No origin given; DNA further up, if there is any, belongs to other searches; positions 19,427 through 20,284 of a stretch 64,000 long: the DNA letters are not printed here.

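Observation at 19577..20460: Half-size tRNA-guanine-transglycosylase-like zinc protein coupled to a 108-aa ORF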

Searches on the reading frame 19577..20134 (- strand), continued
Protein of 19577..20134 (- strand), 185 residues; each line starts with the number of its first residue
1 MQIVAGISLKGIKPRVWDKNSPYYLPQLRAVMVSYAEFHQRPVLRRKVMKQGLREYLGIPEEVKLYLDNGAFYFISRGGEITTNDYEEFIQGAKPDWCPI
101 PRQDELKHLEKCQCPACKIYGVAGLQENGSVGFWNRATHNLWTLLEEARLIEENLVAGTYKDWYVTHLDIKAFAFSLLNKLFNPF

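Call 37: search_protein_families(library=padloc, proteins=[L005:575-1246:+, L005:1182-1904:+, L005:1905-2690:+, L005:2725-3783:+, L005:3844-5598:+, L005:5561-6781:+, L005:6759-9887:+, L005:11363-11956:+, L056:1640-2332:+], max_evalue=0.001)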
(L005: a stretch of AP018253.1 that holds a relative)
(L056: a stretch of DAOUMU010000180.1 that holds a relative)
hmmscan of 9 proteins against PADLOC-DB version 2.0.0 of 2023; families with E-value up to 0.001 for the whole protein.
L005:575-1246:+ (223 aa): 0 families

L005:1182-1904:+ (240 aa): 0 families

L005:1905-2690:+ (261 aa): 15 families
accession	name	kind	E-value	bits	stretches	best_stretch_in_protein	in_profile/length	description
PDLC04141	capP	-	3.2e-17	60.8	1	101-251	59-154/242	capP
PDLC03949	RmrA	-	4.5e-11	40.2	1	188-252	209-267/363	-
PDLC03944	RmrA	-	6.5e-09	33.3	1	109-126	196-213/384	-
PDLC03954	RmrA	-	2.1e-08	31.5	1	110-126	206-222/380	-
PDLC03945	RmrA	-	3.2e-08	31.1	0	188-251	234-294/394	-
PDLC03947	RmrA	-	2.1e-07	28.1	1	109-127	205-223/383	-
PDLC03950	RmrA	-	4.3e-07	27.3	0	186-215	220-249/369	-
PDLC03952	RmrA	-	1e-06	25.9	0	110-126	218-234/395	-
PDLC03946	RmrA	-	3.5e-06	24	0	188-251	211-268/357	-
PDLC03951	RmrA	-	8.3e-06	23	0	109-126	202-219/400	-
PDLC03955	RmrA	-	9.9e-06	23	0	103-127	205-229/371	-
PDLC03948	RmrA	-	1e-05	22.6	0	109-126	204-221/397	-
PDLC03953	RmrA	-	5e-05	20.7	0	110-126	206-222/373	-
PDLC03943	RmrA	-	0.00027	18.1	0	109-126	189-206/370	-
PDLC03956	RmrA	-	0.00032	17.9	0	109-126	203-220/399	-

L005:2725-3783:+ (352 aa): 0 families

L005:3844-5598:+ (584 aa): 1 family
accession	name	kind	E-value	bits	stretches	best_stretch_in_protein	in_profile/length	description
PDLC01055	HerA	-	2.3e-05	21.4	0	416-560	384-523/532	Type III coevolved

L005:5561-6781:+ (406 aa): 3 families
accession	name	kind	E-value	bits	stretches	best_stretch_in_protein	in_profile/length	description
PDLC04908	PDC-S10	-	7e-06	23.5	1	12-141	7-109/223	-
PDLC00736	Effector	-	0.00014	19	1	16-98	4-85/561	Endonuclease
PDLC05051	PDC-S60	-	0.00015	18.1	1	15-106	1-96/1027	-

L005:6759-9887:+ (1042 aa): 30 families (the best 25 are shown)
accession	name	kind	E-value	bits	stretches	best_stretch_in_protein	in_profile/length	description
PDLC03859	LmuB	-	5e-37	126.4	3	5-468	6-462/611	-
PDLC03865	LmuB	-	1.5e-21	74.4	1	7-520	6-521/1007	-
PDLC04135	mad3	-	1e-14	52.9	1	826-1031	134-343/374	mads_3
PDLC03863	LmuB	-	3.2e-13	47.3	2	4-106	5-90/610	-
PDLC03868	LmuB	-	7.9e-13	45.6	2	223-802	206-785/1035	-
PDLC02663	DndD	-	1.1e-11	42.3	2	779-992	410-619/675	DndD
PDLC03861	LmuB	-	1.3e-09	34.6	1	195-747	399-957/1213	-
PDLC02722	PbeC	-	1.5e-09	35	1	2-109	1-107/643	PbeC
PDLC02756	PbeC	-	5.3e-09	33.6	2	764-991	383-604/643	PbeC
PDLC02750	PbeC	-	5.7e-09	33.1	1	2-107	1-105/629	PbeC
PDLC02668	DndD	-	6.6e-09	33.3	2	761-990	377-604/659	DndD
PDLC02747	PbeC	-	8.3e-09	32.8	1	776-1001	404-623/632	PbeC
PDLC02741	PbeC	-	8.4e-09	32.5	1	2-110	1-106/644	PbeC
PDLC04140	mad8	-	1.7e-08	32.3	1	24-166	16-101/314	mads_8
PDLC02740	PbeC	-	3e-08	31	1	2-490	1-485/648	PbeC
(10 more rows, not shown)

L005:11363-11956:+ (197 aa): 1 family
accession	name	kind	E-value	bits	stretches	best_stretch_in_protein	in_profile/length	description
PDLC04559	PDC-M28B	-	0.00024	18.3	1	3-34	131-162/438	-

L056:1640-2332:+ (230 aa): 0 families

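Call 39: find_encoding_contigs(protein=window:19577-20134:-, flank=5000, max_places=5)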
Protein window:19577-20134:- (185 aa): no gene with exactly this product is on record in the collection.

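Call 41: search_solved_structures(query=A2, max_evalue=1, show_alignments=3)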
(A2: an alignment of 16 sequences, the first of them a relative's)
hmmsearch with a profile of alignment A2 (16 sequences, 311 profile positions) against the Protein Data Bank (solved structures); distinct sequences matched with E-value up to 1: 2.
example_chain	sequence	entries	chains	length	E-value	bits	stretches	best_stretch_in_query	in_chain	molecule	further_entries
1iq8_A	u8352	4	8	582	3.4e-09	39.5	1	9-284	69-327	ARCHAEOSINE TRNA-GUANINE TRANSGLYCOSYLASE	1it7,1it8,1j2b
7ui4_A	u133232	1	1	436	3.9e-05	26.2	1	10-194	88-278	DNA-guanine transglycosylase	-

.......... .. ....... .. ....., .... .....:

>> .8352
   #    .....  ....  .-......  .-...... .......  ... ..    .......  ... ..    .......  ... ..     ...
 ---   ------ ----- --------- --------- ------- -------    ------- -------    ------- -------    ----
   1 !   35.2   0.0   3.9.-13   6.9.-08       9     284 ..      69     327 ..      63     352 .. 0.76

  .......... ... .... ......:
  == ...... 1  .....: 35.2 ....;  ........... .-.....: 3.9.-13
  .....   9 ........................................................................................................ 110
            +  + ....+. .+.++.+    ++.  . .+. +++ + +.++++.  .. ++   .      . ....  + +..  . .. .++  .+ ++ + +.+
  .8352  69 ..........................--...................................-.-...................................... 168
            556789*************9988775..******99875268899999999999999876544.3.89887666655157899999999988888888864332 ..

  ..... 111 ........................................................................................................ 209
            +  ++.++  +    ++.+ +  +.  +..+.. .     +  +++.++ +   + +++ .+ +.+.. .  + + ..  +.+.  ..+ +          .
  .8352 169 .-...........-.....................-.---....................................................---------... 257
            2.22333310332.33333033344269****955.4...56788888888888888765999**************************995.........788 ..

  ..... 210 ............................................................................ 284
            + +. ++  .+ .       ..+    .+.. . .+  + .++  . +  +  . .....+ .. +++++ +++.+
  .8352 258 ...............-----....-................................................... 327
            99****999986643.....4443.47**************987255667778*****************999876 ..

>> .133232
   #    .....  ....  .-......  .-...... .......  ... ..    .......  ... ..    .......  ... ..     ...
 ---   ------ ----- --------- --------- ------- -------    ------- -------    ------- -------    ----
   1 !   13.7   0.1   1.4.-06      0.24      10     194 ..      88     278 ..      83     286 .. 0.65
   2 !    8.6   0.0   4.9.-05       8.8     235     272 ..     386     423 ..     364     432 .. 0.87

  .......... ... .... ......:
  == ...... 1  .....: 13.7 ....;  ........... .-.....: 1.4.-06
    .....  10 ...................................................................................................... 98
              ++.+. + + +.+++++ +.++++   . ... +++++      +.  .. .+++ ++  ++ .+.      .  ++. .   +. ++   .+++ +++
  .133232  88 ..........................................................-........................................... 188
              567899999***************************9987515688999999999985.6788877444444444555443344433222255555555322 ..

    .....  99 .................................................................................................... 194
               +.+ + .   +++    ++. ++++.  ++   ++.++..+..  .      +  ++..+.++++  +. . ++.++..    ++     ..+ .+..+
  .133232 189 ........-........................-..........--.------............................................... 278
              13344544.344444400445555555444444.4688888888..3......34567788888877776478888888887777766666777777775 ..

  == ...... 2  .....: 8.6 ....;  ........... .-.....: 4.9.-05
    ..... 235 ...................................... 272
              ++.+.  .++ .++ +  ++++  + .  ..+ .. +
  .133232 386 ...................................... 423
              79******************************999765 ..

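Call 49: predict_structure(alignment_id=A1)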
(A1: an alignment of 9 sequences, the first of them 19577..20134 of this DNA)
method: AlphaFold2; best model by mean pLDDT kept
length: 185 residues; sequences in the alignment: 9
mean_pLDDT: 51.8   pTM: 0.39
mean pLDDT of the five models: 51.8, 51.3, 47.0, 44.7, 44.0
residues with pLDDT >= 90: 0; 70-90: 9; 50-70: 105; < 50: 71
segments of 3 or more residues with pLDDT < 50: 1-24, 26-28, 69-83, 95-100, 169-185
pLDDT, mean of each block of 10 residues (from residue 1): 27 36 49 54 65 65 53 37 50 44 58 61 54 54 60 69 61 42 35
secondary structure, 60 per line:
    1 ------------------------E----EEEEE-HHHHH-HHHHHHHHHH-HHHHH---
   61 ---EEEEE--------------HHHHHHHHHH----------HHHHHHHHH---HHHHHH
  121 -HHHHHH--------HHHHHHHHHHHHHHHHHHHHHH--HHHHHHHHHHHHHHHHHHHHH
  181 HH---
elements in order: E30-34 H36-40 H42-51 H53-57 E64-68 H83-92 H103-111 H115-120 H122-127 H136-157 H160-182

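Call 55: search_protein_families(library=pfam, proteins=[L030:11094-11783:+, L030:12240-13064:+, L030:13152-13670:+, L030:13882-14352:+, L030:14357-14911:+, L030:14908-16011:+, L030:16134-16763:+, L039:8200-9834:+, L019:6194-7690:+, L005:2725-3783:+], max_evalue=0.01)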
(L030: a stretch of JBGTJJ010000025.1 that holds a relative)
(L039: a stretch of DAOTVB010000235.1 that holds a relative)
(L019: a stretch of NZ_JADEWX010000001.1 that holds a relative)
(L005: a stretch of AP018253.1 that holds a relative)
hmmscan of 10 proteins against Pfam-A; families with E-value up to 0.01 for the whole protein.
L030:11094-11783:+ (229 aa): 7 families
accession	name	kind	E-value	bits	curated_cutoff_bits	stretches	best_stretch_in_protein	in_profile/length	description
PF06508.19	QueC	-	5.1e-61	206.3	22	1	10-218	1-208/210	Queuosine biosynthesis protein QueC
PF00733.27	Asn_synthase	-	2.3e-07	31.3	21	1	5-67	14-77/354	Asparagine synthase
PF24167.1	DUF7411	-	3.6e-05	23.9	28.7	1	12-70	4-59/194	Family of unknown function (DUF7411)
PF01171.26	ATP_bind_3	-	0.00055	20.2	27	1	14-63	5-60/182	PP-loop family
PF08751.17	TrwC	-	0.0011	19.1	25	0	160-176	152-168/286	TrwC relaxase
PF00764.25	Arginosuc_synth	-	0.0017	18.9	27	1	13-69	4-61/162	Arginosuccinate synthase N-terminal HUP domain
PF02568.20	ThiI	-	0.0085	16.2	20.5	0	9-66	4-61/197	Thiamine biosynthesis protein (ThiI)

L030:12240-13064:+ (274 aa): 0 families

L030:13152-13670:+ (172 aa): 1 family
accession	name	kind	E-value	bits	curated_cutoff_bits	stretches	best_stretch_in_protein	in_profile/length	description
PF04434.22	SWIM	-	1.1e-06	28.5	19.6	1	61-86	12-37/38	SWIM zinc finger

L030:13882-14352:+ (156 aa): 1 family
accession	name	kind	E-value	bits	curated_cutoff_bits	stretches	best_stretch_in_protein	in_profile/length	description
PF13356.12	Arm-DNA-bind_3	-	0.00067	20.2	27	1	113-149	30-65/83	Arm DNA-binding domain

L030:14357-14911:+ (184 aa): 0 families

L030:14908-16011:+ (367 aa): 1 family
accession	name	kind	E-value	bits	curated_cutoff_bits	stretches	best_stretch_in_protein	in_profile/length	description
PF09509.15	Hypoth_Ymh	-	5.2e-18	65.5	25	1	242-353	4-118/119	Protein of unknown function (Hypoth_ymh)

L030:16134-16763:+ (209 aa): 1 family
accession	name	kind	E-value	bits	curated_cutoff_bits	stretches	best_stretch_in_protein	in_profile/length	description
PF13338.12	AbiEi_4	-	2.7e-08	34.2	25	1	19-61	7-49/49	Transcriptional regulator, AbiEi antitoxin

L039:8200-9834:+ (544 aa): 0 families

L019:6194-7690:+ (498 aa): 1 family
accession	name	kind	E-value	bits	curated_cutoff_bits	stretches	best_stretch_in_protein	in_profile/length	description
PF09376.16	NurA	-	2.3e-07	31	21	1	275-447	133-254/254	NurA domain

L005:2725-3783:+ (352 aa): 0 families

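Call 68: predict_structure(alignment_id=A3)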
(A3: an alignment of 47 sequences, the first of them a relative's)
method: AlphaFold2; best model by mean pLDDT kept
length: 310 residues; sequences in the alignment: 47
mean_pLDDT: 90.1   pTM: 0.84
mean pLDDT of the five models: 90.1, 89.9, 89.9, 88.9, 87.5
residues with pLDDT >= 90: 208; 70-90: 89; 50-70: 11; < 50: 2
segments of 3 or more residues with pLDDT < 50: none
pLDDT, mean of each block of 10 residues (from residue 1): 92 97 94 90 84 95 95 88 94 96 93 93 96 81 64 84 93 83 91 84 92 90 90 95 97 96 95 95 94 82 80
secondary structure, 60 per line:
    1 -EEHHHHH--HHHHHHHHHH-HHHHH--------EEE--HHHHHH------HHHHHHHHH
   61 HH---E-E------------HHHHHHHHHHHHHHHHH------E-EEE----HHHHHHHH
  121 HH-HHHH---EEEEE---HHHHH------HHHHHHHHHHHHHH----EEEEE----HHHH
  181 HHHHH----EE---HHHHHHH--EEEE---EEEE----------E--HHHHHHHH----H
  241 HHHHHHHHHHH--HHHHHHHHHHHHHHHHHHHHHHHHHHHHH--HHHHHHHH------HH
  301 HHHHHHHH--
elements in order: H4-8 H11-20 H22-26 E35-37 H40-45 H52-62 H81-97 E106-108 H113-122 H124-127 E131-135 H139-143 H150-163 E168-172 H177-185 H195-201 E204-207 E211-214 H228-235 H240-251 H254-282 H285-292 H299-308

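Call 70: fold_search(model_id=the predicted structure, library=pdb)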
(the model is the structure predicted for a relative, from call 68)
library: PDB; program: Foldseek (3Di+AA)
matches with E <= 10: 1347; with E <= 0.001: 183
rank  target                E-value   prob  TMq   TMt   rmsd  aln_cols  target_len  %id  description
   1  1iq8_A                5.3e-09  1.00  0.68  0.39   5.0       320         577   18  Crystal Structure of archaeosine tRNA-guanine transglycosylase from Pyrococcus horikoshii (released 2002-05-22)
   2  6h45_A                2.5e-08  1.00  0.60  0.49   4.8       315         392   16  crystal structure of the human TGT catalytic subunit QTRT1 in complex with queuine (released 2018-09-05)
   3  7ovs_C                2.5e-08  1.00  0.62  0.52   5.2       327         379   15  Heterodimeric murine tRNA-guanine transglycosylase in the presence of Anderson-Evans type (TEW) and Strandberg type po (released 2022-06-22)
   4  6h42_A                3.4e-08  1.00  0.65  0.53   4.3       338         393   14  crystal structure of the human TGT catalytic subunit QTRT1 (released 2018-09-05)
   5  7nq4_A                3.6e-08  1.00  0.69  0.57   4.3       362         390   14  Human tRNA guanine transglycosylase (TGT), RNA-bound covalent intermediate (released 2021-08-11)
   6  1j2b_A                3.8e-08  1.00  0.64  0.37   5.1       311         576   20  Crystal Structure Of Archaeosine tRNA-Guanine Transglycosylase Complexed With lambda-form tRNA(Val) (released 2003-05-27)
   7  6h42_B                4.0e-08  1.00  0.64  0.52   4.8       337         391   14  crystal structure of the human TGT catalytic subunit QTRT1 (released 2018-09-05)
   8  7owz_C                5.4e-08  1.00  0.66  0.55   4.4       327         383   13  Heterodimeric murine tRNA-guanine transglycosylase in complex with queuine and in the presence of Anderson-Evans type  (released 2022-07-13)
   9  7b2i_C                7.3e-08  1.00  0.68  0.56   4.2       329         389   15  Heterodimeric tRNA-Guanine Transglycosylase from mouse (released 2021-12-08)
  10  7ovo_C                9.2e-08  1.00  0.69  0.57   4.6       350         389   14  Heterodimeric murine tRNA-guanine transglycosylase in complex with queuine (released 2022-06-22)
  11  3hfy                  1.8e-07  1.00  0.68  0.61   4.3       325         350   14  Mutant of tRNA-guanine transglycosylase (K52M) (released 2009-08-18)
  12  7ov9_C                1.8e-07  1.00  0.66  0.55   4.2       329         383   15  Heterodimeric tRNA-Guanine Transglycosylase from mouse, apo-structure (released 2022-06-22)
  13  4fr1                  2.0e-07  1.00  0.69  0.64   4.4       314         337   14  tRNA-Guanine Transglycosylase cocrystallized with alkine-substituted lin-benzoguanine ligand (released 2013-07-24)
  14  6fso                  2.1e-07  1.00  0.69  0.60   4.1       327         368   15  Crystal Structure of TGT in complex with methyl({[5-(pyridin-3-yloxy)furan-2-yl]methyl})amine (released 2019-03-20)
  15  7adn                  2.3e-07  1.00  0.69  0.58   4.2       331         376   14  apo tRNA-guanine transglycosylase C158S/C281S/Y330C/H333A mutant (released 2021-06-16)
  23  7ui4                  3.0e-07  1.00  0.56  0.44   8.1       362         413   13  Crystal structure of the DNA preQ0 insertase DpdA (released 2023-02-22)
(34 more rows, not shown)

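Call 75: find_encoding_contigs(protein=P0002, flank=5000, max_places=3)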
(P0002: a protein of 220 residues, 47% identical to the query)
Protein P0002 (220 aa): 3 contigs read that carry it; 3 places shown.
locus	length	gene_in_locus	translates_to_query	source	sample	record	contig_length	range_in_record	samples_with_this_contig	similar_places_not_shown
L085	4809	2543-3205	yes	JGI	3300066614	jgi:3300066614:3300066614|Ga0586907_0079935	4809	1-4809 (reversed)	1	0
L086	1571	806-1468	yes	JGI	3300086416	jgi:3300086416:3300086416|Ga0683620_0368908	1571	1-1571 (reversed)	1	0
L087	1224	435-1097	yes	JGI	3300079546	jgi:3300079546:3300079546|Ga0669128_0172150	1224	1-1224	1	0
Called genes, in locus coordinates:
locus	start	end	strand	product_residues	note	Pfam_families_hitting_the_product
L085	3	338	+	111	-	?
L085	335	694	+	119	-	-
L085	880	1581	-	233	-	PF06508:QueC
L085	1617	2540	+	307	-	-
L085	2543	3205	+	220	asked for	-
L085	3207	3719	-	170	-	-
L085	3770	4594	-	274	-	PF09370:PEP_hydrolase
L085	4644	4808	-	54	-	?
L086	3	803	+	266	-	?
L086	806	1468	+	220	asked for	-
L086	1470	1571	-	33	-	?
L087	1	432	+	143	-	?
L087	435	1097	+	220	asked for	-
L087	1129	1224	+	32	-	?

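Call 90: search_dna_similar(query=P0001, collection=plasmids, mode=protein, max_rows=15)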
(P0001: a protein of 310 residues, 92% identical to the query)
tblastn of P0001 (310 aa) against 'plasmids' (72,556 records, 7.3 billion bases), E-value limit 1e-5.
Records with a match: 5; places in all: 5; records where one place covers at least 80% of the query: 5.
Best place of each record, by identity: 80-90% 1; <60% 4.
By first word of the organism name: Aulosira 1; Salinigranum 1; Haloferax 1; Halorientalis 1; Natronorubrum 1.
By predicted mobility (MOB-suite, as given by PLSDB): non-mobilizable 4; mobilizable 1.
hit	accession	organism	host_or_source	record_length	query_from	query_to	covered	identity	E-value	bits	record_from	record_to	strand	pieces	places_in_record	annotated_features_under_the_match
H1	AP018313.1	Aulosira laxa NIES-50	-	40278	1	310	100%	86.2%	0e+0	572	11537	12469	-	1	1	hypothetical protein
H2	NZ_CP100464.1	Salinigranum marinum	cell culture,Saline soil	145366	1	290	94%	25.8%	2e-7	60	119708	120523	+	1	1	tRNA-guanine transglycosylase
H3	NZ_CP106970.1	Haloferax alexandrinus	-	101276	8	290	91%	26.1%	3e-7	59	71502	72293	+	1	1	tRNA-guanine transglycosylase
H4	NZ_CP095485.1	Halorientalis litorea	cell culture,salt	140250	3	274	88%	25.3%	1e-6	57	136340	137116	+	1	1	tRNA-guanine transglycosylase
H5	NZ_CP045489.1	Natronorubrum aibiense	single cell,Xinjiang Aibi Salt Lake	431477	8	274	86%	25.1%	1e-6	57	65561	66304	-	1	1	tRNA-guanine transglycosylase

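Call 91: get_annotated_region(hit=H1, flank=12000)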
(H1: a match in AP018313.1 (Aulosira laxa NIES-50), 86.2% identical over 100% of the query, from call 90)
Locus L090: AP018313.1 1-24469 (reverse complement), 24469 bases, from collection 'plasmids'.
description: Aulosira laxa NIES-50 plasmid plasmid6 DNA, complete genome
organism: Aulosira laxa NIES-50 (NCBI taxid 1541988)
taxonomy: Bacteria; Cyanobacteriota; Cyanophyceae; Nostocales; Fortieaceae; Aulosira; Aulosira laxa; Aulosira laxa NIES-50
host: -; source: -; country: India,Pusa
typing (MOB-suite, as given by PLSDB): mobilizable; relaxase MOBV
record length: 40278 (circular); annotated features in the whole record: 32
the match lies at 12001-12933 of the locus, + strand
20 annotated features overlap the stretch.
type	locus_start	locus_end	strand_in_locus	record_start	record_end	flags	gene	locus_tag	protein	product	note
CDS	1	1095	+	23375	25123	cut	-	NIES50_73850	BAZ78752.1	plasmid recombinant protein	-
CDS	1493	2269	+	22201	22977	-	-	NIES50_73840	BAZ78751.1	hypothetical protein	-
CDS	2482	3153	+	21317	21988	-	-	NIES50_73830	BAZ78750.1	hypothetical protein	-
CDS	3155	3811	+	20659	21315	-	-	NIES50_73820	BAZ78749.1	hypothetical protein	-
CDS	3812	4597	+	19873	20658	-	-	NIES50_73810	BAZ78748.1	hypothetical protein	-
CDS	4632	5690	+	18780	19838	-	-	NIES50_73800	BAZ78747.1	hypothetical protein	-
CDS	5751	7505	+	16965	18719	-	-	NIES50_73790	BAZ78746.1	hypothetical protein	-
CDS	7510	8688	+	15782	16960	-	-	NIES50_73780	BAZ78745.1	putative exonuclease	-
CDS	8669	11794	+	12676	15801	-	-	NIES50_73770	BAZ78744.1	hypothetical protein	-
CDS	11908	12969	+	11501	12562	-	-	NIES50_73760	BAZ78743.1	hypothetical protein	-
CDS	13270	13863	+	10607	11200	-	-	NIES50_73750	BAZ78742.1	chromosome partitioning protein, ParA family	-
CDS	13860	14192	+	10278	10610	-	-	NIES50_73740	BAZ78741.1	hypothetical protein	-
CDS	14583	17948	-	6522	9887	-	-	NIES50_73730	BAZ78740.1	hypothetical protein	-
CDS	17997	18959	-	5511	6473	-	-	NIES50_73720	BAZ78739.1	integrase-recombinase protein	-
CDS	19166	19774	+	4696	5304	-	-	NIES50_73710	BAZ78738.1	hypothetical protein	-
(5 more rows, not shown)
